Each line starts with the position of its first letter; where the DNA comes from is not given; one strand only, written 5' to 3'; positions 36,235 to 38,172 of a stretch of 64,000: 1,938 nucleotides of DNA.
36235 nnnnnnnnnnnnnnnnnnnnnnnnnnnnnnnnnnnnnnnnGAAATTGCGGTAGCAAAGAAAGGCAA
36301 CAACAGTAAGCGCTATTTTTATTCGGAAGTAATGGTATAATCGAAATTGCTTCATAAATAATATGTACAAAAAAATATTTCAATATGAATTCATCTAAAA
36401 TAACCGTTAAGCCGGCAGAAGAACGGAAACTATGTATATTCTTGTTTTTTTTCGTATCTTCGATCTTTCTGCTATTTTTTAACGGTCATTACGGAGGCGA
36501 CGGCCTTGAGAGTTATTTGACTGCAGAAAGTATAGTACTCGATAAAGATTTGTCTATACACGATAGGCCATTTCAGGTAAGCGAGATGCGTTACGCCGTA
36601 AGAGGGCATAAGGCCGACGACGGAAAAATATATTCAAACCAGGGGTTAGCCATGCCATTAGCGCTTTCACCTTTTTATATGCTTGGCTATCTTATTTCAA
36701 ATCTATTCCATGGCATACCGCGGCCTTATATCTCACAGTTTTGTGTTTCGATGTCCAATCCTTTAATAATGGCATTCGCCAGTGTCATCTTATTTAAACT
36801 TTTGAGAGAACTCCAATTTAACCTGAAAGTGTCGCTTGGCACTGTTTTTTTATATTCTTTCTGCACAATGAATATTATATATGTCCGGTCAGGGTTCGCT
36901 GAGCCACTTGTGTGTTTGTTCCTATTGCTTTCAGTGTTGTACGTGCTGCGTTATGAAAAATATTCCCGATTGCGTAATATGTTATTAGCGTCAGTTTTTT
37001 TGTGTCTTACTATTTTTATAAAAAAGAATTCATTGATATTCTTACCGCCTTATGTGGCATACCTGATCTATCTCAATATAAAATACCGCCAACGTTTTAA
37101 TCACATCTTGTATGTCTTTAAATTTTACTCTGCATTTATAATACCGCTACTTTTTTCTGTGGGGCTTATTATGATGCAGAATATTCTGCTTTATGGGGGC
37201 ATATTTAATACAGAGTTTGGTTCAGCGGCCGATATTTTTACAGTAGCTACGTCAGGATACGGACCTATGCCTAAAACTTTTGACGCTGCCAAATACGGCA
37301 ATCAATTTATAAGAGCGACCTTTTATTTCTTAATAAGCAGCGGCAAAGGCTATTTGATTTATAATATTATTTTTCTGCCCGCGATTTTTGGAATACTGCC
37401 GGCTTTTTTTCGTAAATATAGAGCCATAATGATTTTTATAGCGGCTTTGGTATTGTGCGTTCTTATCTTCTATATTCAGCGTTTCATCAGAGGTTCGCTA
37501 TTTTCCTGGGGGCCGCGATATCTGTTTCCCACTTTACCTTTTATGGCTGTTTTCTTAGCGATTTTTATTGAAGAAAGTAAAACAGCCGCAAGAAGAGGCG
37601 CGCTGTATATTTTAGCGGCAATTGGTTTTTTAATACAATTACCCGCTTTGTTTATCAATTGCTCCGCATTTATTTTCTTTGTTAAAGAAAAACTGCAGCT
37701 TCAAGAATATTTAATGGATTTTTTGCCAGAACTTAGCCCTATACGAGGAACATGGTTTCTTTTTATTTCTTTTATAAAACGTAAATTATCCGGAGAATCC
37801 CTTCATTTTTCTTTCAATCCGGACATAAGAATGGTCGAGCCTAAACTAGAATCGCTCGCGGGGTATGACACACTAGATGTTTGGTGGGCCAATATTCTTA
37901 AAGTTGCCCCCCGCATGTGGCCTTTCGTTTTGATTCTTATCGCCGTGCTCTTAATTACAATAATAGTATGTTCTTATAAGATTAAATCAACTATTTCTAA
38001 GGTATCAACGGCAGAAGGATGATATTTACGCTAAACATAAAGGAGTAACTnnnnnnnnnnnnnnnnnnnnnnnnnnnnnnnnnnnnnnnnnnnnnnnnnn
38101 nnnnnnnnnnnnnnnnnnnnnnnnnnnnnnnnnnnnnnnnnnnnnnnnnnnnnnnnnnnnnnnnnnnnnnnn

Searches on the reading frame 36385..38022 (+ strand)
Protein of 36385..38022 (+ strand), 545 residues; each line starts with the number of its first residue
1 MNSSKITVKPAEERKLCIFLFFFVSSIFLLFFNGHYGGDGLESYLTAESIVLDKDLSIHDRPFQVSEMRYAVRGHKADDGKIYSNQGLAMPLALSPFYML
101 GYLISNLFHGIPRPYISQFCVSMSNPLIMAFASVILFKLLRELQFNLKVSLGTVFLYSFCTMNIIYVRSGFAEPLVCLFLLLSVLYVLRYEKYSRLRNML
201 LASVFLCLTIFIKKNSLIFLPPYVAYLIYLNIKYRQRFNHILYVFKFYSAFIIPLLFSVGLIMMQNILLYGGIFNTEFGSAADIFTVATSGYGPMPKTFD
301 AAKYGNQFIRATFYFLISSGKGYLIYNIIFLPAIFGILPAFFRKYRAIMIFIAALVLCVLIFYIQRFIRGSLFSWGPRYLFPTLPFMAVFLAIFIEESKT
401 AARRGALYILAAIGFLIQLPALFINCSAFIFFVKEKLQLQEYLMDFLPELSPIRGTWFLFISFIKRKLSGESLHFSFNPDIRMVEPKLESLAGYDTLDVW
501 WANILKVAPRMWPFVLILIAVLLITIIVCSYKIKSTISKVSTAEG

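Call 4: search_protein_families(library=pfam, proteins=[window:36385-38022:+], max_evalue=0.01)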
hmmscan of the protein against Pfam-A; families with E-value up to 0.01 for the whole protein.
window:36385-38022:+ (545 aa): 1 family
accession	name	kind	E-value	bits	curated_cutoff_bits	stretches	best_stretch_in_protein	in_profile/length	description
PF13231.12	PMT_2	-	1.5e-05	25.7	26.1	1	119-243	22-147/160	Dolichyl-phosphate-mannose-protein mannosyltransferase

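Call 5: search_protein_families(library=ncbifam, proteins=[window:36385-38022:+], max_evalue=0.01)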
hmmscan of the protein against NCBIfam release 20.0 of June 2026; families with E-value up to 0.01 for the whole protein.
window:36385-38022:+ (545 aa): 1 family
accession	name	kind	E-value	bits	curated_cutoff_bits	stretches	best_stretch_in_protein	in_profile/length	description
NF047440.1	LA3751_2_3_fam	subfamily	0.00014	20.9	200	1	125-274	104-248/460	LA_3751/LA_3752 family putative glycosyltransferase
